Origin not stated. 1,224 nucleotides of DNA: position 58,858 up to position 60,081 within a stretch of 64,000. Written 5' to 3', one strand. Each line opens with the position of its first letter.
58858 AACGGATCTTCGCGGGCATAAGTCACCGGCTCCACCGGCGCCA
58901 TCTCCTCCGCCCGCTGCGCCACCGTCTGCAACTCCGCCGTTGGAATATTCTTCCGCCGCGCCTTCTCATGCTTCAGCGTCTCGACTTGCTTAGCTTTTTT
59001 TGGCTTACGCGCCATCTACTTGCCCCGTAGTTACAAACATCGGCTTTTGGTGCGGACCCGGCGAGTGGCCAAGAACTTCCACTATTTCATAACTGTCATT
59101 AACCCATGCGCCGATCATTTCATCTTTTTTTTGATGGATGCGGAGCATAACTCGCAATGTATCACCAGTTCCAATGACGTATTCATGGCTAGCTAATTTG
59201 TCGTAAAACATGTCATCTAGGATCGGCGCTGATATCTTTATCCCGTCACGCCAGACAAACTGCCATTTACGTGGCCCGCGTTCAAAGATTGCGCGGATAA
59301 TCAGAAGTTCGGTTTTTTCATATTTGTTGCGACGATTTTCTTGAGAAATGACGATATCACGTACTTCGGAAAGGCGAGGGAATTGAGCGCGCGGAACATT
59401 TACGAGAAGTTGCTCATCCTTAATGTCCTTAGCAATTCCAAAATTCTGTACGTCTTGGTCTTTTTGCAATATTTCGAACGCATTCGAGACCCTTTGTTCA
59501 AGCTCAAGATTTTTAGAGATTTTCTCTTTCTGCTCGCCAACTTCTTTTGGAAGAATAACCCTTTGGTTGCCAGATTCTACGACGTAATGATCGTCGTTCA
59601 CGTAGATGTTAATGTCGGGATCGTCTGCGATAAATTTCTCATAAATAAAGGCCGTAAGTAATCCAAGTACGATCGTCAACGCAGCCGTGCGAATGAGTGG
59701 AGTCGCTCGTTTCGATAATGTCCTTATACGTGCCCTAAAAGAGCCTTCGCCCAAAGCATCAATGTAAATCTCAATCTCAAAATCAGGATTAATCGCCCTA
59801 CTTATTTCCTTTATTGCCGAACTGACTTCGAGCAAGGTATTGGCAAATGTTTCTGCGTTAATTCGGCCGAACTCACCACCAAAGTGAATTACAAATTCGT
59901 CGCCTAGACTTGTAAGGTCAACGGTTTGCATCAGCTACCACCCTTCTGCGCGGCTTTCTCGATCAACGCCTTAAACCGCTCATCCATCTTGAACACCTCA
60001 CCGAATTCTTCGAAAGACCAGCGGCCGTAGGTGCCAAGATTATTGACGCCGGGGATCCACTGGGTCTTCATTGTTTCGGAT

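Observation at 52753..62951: Five-gene translationally coupled operon: Type III-like R-M plus three extra genes, in a tRNA-Arg-flanked island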

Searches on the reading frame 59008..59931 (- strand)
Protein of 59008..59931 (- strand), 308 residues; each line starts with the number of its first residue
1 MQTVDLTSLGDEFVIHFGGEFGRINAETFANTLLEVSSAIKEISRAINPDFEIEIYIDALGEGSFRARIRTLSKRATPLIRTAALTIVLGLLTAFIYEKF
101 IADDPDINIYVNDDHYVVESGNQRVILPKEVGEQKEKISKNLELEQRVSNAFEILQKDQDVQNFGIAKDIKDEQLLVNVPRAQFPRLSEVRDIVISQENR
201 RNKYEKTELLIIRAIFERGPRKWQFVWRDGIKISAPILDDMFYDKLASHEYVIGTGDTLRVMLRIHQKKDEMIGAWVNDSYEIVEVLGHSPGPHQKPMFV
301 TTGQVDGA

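Call 4: search_protein_families(library=pfam, proteins=[window:59008-59931:-], max_evalue=0.01)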
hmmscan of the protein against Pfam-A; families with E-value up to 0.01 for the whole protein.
window:59008-59931:- (308 aa): 0 families

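Call 5: search_protein_families(library=padloc, proteins=[window:59008-59931:-], max_evalue=0.01)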
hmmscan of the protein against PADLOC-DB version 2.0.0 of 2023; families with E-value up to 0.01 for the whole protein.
window:59008-59931:- (308 aa): 2 families
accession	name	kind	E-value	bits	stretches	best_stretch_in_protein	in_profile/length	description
PDLC05015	PDC-S42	-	2.7e-16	57.9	1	13-299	6-299/302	-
PDLC05016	PDC-S42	-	2.8e-15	54.5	1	23-290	23-289/320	-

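Call 6: search_protein_families(library=ncbifam, proteins=[window:59008-59931:-], max_evalue=0.01)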
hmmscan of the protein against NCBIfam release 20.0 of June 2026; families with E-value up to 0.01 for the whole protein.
window:59008-59931:- (308 aa): 1 family
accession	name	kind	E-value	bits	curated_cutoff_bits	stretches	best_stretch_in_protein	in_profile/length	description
NF053583.1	LAPAL_fam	equivalog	1.4e-49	169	60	1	13-291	1-292/292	LAPAL motif-containing putative phage structural protein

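Call 10: find_homologous_proteins(query=window:59008-59931:-, max_evalue=0.001)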
Query window:59008-59931:- (308 aa): 71 proteins with E <= 0.001 among 1321 candidates.
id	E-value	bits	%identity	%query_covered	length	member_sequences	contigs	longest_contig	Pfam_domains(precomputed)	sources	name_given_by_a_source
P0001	7.8e-200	681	100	100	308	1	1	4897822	-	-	-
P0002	5.2e-131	455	65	97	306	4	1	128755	-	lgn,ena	-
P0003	7.2e-126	438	65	97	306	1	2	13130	-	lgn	-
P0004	6.9e-122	425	63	96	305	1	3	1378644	-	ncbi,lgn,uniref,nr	ncbi:hypothetical protein [Sneathiella chinensis]|uniref:Uncharacterized protein n=1 Tax=Sneathiella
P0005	4.7e-121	422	61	100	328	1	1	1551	-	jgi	jgi:hypothetical protein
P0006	5.1e-119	415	60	97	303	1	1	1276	-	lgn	-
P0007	2.6e-117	410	59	98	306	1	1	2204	-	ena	-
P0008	6.7e-116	405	61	96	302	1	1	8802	-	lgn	-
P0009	2.1e-112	394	59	97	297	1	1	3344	-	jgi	jgi:hypothetical protein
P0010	1.1e-91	326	50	97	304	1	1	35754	-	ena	-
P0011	2.5e-78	282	47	96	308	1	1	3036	-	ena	-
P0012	4.8e-77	277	45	96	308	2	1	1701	-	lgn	-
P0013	2.6e-73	265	43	96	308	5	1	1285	-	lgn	-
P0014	1.2e-72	263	43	97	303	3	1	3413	-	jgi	jgi:hypothetical protein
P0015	3.2e-72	262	43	96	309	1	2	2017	-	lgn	-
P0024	6.3e-67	244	41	94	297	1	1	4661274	-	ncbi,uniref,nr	ncbi:hypothetical protein [Cognaticolwellia beringensis]|uniref:Uncharacterized protein n=1 Tax=Cogn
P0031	5.0e-66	241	43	96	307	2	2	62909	-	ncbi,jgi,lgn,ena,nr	ncbi:MAG TPA: hypothetical protein VNV39_04160 [Stellaceae bacterium]|jgi:hypothetical protein|nr:hy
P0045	3.6e-63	232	42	97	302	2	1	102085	-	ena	-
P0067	9.3e-44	168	31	96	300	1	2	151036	-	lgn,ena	-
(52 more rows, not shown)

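Call 11: find_encoding_contigs(protein=P0004, flank=10000, max_places=2)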
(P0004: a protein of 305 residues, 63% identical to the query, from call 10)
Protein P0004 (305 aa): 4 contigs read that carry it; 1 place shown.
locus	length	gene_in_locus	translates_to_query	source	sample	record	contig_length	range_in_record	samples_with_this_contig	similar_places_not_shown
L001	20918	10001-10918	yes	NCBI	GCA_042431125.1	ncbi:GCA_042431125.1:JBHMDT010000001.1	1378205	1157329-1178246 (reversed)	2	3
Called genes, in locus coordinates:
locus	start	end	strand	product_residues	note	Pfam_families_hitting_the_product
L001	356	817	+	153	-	PF10604:Polyketide_cyc2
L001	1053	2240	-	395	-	PF00589:Phage_integrase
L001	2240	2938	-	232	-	-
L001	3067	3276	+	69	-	PF12728:HTH_17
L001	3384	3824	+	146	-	-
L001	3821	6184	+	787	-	PF13362:Toprim_3, PF13148:DUF3987 (faint)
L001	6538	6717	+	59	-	-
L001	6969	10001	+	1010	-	PF04851:ResIII, PF19778:RE_endonuc (faint)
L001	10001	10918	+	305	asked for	-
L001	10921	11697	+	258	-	-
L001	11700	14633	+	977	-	PF01555:N6_N4_Mtase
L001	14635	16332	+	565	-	PF02463:SMC_N (faint), PF11398:DUF2813 (faint), PF13175:AAA_15, PF13476:AAA_23 (weak), PF13514:AAA_27 (faint), PF13304:AAA_21, PF13175:AAA_15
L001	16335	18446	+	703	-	PF00580:UvrD-helicase, PF13604:AAA_30 (faint), PF13245:AAA_19, PF13361:UvrD_C, PF13538:UvrD_C_2 (faint)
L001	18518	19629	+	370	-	PF01527:HTH_Tnp_1, PF13384:HTH_23 (faint), PF13518:HTH_28 (faint), PF13276:HTH_21, PF00665:rve, PF13683:rve_3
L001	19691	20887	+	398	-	PF12358:DUF3644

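Call 12: find_encoding_contigs(protein=P0024, flank=10000, max_places=2)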
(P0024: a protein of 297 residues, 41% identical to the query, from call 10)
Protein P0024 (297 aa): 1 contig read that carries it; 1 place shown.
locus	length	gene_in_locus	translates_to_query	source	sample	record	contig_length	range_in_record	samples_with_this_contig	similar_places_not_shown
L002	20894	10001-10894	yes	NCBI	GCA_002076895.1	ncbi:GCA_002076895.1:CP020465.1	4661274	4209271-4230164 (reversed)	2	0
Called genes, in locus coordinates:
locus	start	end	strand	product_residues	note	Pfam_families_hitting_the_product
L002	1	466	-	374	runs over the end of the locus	PF25917:BSH_RND, PF25919:BSH_CusB (weak), PF25973:BSH_CzcB, PF25954:Beta-barrel_RND_2 (weak)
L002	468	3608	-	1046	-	PF00873:ACR_tran, PF03176:MMPL (faint)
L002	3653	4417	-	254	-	PF13098:Thioredoxin_2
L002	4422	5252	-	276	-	PF01790:LGT (weak), PF00578:AhpC-TSA, PF08534:Redoxin, PF00085:Thioredoxin (weak), PF13098:Thioredoxin_2, PF13905:Thioredoxin_8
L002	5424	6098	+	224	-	PF00072:Response_reg, PF00486:Trans_reg_C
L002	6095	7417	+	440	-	PF00512:HisKA, PF02518:HATPase_c, PF14501:HATPase_c_5 (weak)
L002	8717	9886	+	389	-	PF13271:DUF4062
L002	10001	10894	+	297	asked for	-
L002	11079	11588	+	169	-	-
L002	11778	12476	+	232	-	-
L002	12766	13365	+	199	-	-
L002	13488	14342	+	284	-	-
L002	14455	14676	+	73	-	-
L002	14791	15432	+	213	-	-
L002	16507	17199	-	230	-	PF07589:PEP_exosort_dom (weak)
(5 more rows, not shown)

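Call 13: find_encoding_contigs(protein=P0067, flank=10000, max_places=2)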
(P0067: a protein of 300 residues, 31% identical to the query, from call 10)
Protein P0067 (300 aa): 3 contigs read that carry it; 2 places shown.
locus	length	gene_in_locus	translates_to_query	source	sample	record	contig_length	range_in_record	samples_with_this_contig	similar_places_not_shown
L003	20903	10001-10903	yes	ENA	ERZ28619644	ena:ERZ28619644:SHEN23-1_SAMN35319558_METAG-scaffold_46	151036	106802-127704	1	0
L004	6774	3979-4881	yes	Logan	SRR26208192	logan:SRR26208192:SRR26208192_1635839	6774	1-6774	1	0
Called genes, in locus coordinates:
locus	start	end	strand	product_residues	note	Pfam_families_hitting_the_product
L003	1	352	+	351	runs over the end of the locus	PF01758:SBF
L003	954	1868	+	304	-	-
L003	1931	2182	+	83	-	-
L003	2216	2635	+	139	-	-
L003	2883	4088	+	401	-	PF17293:Arm-DNA-bind_5, PF13102:Phage_int_SAM_5, PF00589:Phage_integrase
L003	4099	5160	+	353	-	-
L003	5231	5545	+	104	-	PF12728:HTH_17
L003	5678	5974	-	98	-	-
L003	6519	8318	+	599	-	PF25169:DUF7830, PF19500:DUF6035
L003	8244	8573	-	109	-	PF01381:HTH_3 (weak)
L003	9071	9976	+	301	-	-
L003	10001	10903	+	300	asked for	-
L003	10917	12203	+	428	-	-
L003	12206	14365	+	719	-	-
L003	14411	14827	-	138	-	-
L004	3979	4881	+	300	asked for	-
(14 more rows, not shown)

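Call 14: find_encoding_contigs(protein=P0002, flank=10000, max_places=1)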
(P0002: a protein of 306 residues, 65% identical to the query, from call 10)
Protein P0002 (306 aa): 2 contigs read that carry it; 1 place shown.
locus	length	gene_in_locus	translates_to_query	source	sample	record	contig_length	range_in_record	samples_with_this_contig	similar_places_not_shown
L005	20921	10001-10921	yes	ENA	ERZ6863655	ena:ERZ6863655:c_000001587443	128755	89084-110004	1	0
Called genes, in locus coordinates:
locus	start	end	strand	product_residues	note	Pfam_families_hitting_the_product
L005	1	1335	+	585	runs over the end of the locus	PF13755:Sensor_TM1, PF13756:Stimulus_sens_1, PF00672:HAMP (weak), PF00512:HisKA, PF02518:HATPase_c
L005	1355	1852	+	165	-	PF07475:Hpr_kinase_C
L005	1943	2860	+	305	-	PF03668:RapZ-like_N, PF22740:PapZ_C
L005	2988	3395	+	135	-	PF03610:EIIA-man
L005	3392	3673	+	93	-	PF00381:PTS-HPr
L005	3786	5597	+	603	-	PF05524:PEP-utilisers_N, PF00391:PEP-utilizers, PF02896:PEP-utilizers_C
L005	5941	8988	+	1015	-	PF04851:ResIII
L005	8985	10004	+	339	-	PF13310:Virulence_RhuM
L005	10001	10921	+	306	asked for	-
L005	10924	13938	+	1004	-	PF01555:N6_N4_Mtase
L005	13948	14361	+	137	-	-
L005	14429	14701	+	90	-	PF13395:HNH_4 (faint)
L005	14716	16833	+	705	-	PF00580:UvrD-helicase, PF13245:AAA_19, PF13361:UvrD_C, PF13538:UvrD_C_2 (faint)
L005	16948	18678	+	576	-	PF00664:ABC_membrane, PF13304:AAA_21 (faint), PF00005:ABC_tran, PF02463:SMC_N (weak)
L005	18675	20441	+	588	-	PF00664:ABC_membrane, PF00005:ABC_tran, PF13304:AAA_21 (faint), PF02463:SMC_N (weak)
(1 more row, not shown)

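Call 15: find_encoding_contigs(protein=P0010, flank=10000, max_places=1)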
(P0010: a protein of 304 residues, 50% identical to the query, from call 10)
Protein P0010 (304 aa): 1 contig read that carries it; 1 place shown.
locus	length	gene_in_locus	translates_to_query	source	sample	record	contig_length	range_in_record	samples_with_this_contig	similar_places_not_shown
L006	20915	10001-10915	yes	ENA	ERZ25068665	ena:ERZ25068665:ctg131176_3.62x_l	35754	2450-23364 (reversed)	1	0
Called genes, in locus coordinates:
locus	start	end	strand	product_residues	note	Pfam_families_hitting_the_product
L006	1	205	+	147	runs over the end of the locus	PF00456:Transketolase_N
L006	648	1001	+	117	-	PF12161:HsdM_N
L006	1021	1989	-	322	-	PF13276:HTH_21, PF00665:rve, PF24764:rva_4 (faint), PF13683:rve_3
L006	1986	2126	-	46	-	-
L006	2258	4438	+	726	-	PF02384:N6_Mtase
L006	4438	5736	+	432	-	PF01420:Methylase_S (weak)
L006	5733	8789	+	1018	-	PF04313:HSDR_N, PF04851:ResIII, PF18766:SWI2_SNF2, PF22679:T1R_D3-like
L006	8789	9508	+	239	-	PF01863:YgjP-like, PF10263:SprT-like (weak)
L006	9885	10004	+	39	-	-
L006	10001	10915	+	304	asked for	-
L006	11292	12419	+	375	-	PF07786:HGSNAT_cat, PF04235:DUF418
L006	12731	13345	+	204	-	PF01810:LysE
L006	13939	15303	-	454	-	PF01425:Amidase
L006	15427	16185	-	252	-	PF00196:GerE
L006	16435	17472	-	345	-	PF08843:AbiEii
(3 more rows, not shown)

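Call 16: find_encoding_contigs(protein=P0031, flank=10000, max_places=1)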
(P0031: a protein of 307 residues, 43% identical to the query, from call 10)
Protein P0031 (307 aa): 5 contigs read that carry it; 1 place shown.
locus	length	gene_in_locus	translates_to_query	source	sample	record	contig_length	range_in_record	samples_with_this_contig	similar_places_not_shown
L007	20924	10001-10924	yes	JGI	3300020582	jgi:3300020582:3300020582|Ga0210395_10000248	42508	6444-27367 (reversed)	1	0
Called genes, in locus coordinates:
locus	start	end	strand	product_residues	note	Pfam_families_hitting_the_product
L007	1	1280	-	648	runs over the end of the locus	PF00012:HSP70, PF06723:MreB_Mbl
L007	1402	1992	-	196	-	PF01025:GrpE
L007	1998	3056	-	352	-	PF01628:HrcA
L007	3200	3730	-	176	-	-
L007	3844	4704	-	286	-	PF00557:Peptidase_M24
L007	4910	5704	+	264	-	PF00994:MoCF_biosynth, PF24102:FLAD1_M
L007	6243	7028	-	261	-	PF00106:adh_short, PF13561:adh_short_C2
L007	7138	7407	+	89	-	-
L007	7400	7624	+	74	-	-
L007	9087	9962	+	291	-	PF03400:DDE_Tnp_IS1 (faint)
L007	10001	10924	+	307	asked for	-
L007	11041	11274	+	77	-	-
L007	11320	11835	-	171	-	-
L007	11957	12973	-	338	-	PF00296:Bac_luciferase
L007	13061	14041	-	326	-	PF00248:Aldo_ket_red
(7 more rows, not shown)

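Call 17: find_encoding_contigs(protein=P0045, flank=10000, max_places=1)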
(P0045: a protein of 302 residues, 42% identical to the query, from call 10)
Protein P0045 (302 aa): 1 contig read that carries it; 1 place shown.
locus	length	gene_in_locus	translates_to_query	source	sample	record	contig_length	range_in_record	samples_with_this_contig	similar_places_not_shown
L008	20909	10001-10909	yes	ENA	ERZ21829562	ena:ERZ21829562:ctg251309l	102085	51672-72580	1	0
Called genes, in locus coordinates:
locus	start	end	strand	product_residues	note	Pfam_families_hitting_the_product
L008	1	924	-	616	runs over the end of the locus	PF01011:PQQ, PF13360:PQQ_2 (faint), PF01011:PQQ, PF13570:Beta-prop_ACSF4 (weak)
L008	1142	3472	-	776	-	PF20091:Abhydrolase_10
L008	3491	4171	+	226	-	PF00512:HisKA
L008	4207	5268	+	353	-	PF02518:HATPase_c, PF00072:Response_reg, PF01627:Hpt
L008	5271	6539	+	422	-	PF01436:NHL (faint), PF22807:TrAA12, PF23500:DUF7133, PF07995:GSDH, PF22807:TrAA12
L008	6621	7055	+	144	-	PF00027:cNMP_binding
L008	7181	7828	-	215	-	-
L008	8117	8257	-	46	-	-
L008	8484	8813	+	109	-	-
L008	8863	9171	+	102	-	PF00270:DEAD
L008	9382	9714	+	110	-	-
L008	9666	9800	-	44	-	PF13551:HTH_29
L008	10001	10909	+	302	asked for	-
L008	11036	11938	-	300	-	PF12760:Zn_ribbon_IS1595 (weak), PF12762:DDE_Tnp_IS1595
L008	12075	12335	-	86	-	-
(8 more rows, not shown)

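Call 28: search_protein_families(library=pfam, alignment_id=A2, max_evalue=0.001)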
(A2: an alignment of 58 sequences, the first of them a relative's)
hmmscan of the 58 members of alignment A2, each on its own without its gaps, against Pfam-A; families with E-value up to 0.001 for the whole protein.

A. member 1, L001:10001-10915:+ (305 aa): 0 families

B. families by the number of members that match (of 58 scanned): 35 families (the first 25 are shown)
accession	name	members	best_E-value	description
PF13749.12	HATPase_c_4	6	5.9e-25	Putative ATP-dependent DNA helicase recG C-terminal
PF02498.22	Bro-N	6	8.7e-14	BRO family, N-terminal domain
PF05635.17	23S_rRNA_IVP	4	2.2e-23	23S rRNA-intervening sequence protein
PF06250.17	YhcG_C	3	2.2e-59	YhcG PDDEXK nuclease domain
PF17761.7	DUF1016_N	3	8.1e-42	DUF1016 N-terminal domain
PF03235.19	GmrSD_N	3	4.9e-30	GmrSD restriction endonuclease, N-terminal domain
PF13271.11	DUF4062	3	2.9e-21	Domain of unknown function (DUF4062)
PF01934.22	HepT-like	2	2.5e-28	Ribonuclease HepT-like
PF04326.19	SLFN_AlbA_2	2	2.5e-19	Schlafen, AlbA_2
PF02661.23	Fic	2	7.8e-17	Fic/DOC family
PF13310.11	Virulence_RhuM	1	2.4e-108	Virulence protein RhuM family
PF22187.2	DUF6946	1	4.7e-86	Domain of unknown function (DUF6946)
PF00082.27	Peptidase_S8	1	8e-51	Subtilase family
PF22558.3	REase-ARP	1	8.3e-51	Restriction Endonuclease associating with ARP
PF14367.12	DUF4411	1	1.6e-49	Domain of unknown function (DUF4411)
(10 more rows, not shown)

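Call 29: search_protein_families(library=pfam, alignment_id=A3, max_evalue=0.001)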
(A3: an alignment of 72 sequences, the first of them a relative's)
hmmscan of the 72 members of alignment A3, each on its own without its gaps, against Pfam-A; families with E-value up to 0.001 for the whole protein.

A. member 1, L001:14635-16329:+ (565 aa): 6 families
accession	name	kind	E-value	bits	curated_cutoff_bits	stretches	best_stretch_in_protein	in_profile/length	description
PF13175.12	AAA_15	-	6.8e-21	75.7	32.1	2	1-43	1-44/374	AAA ATPase domain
PF13304.12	AAA_21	-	1e-14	55.8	27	1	24-307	1-303/304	AAA domain, putative AbiEii toxin, Type IV TA system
PF02463.25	SMC_N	-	6.8e-10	39.2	40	1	3-43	2-45/220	RecF/RecN/SMC N terminal domain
PF13476.12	AAA_23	-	6.6e-09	37.1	27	1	5-49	1-46/201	AAA domain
PF11398.14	DUF2813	-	1.4e-07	31.7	21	1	1-47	1-47/372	Protein of unknown function (DUF2813)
PF13514.12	AAA_27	-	2.2e-05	24.6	22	1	1-55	1-59/206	AAA domain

B. families by the number of members that match (of 72 scanned): 51 families (the first 25 are shown)
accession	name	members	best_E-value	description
PF13175.12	AAA_15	8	7.1e-28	AAA ATPase domain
PF13476.12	AAA_23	8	7.7e-15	AAA domain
PF02463.25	SMC_N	8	9.5e-14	RecF/RecN/SMC N terminal domain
PF13304.12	AAA_21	7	2.8e-23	AAA domain, putative AbiEii toxin, Type IV TA system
PF00004.35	AAA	4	1.6e-30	ATPase family associated with various cellular activities (AAA)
PF13555.12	AAA_29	4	4.2e-08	P-loop containing region of AAA domain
PF20720.3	nSTAND3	4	8.2e-06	Novel STAND NTPase 3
PF05496.18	RuvB_N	4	3.2e-05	Holliday junction DNA helicase RuvB P-loop domain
PF00082.27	Peptidase_S8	3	2.4e-58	Subtilase family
PF13289.12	SIR2_2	3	6.2e-09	SIR2-like domain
PF11398.14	DUF2813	3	1.4e-07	Protein of unknown function (DUF2813)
PF01078.27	Mg_chelatase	3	1.5e-05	Magnesium chelatase, subunit ChlI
PF13271.11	DUF4062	3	1.9e-05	Domain of unknown function (DUF4062)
PF13514.12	AAA_27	3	2.2e-05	AAA domain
PF13671.12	AAA_33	3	6.8e-05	AAA domain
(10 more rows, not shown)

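Call 35: search_dna_similar(query=window:59008-59931:-, collection=phages, mode=protein, max_evalue=0.001, max_rows=15)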
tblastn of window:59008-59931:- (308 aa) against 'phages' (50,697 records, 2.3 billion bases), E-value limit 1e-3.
Records with a match: 2; places in all: 2; records where one place covers at least 80% of the query: 2.
Best place of each record, by identity: <60% 2.
By first word of the organism name: Listeria 2.
By host as written in the record: Listeria monocytogenes 2.
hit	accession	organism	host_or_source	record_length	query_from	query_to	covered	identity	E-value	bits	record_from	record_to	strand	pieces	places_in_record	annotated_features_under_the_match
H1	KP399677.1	Listeria phage vB_LmoS_188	Listeria monocytogenes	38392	12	295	92%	26.2%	2e-4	49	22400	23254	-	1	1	hypothetical protein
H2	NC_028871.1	Listeria phage vB_LmoS_188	Listeria monocytogenes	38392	12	295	92%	26.2%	2e-4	49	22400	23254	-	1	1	hypothetical protein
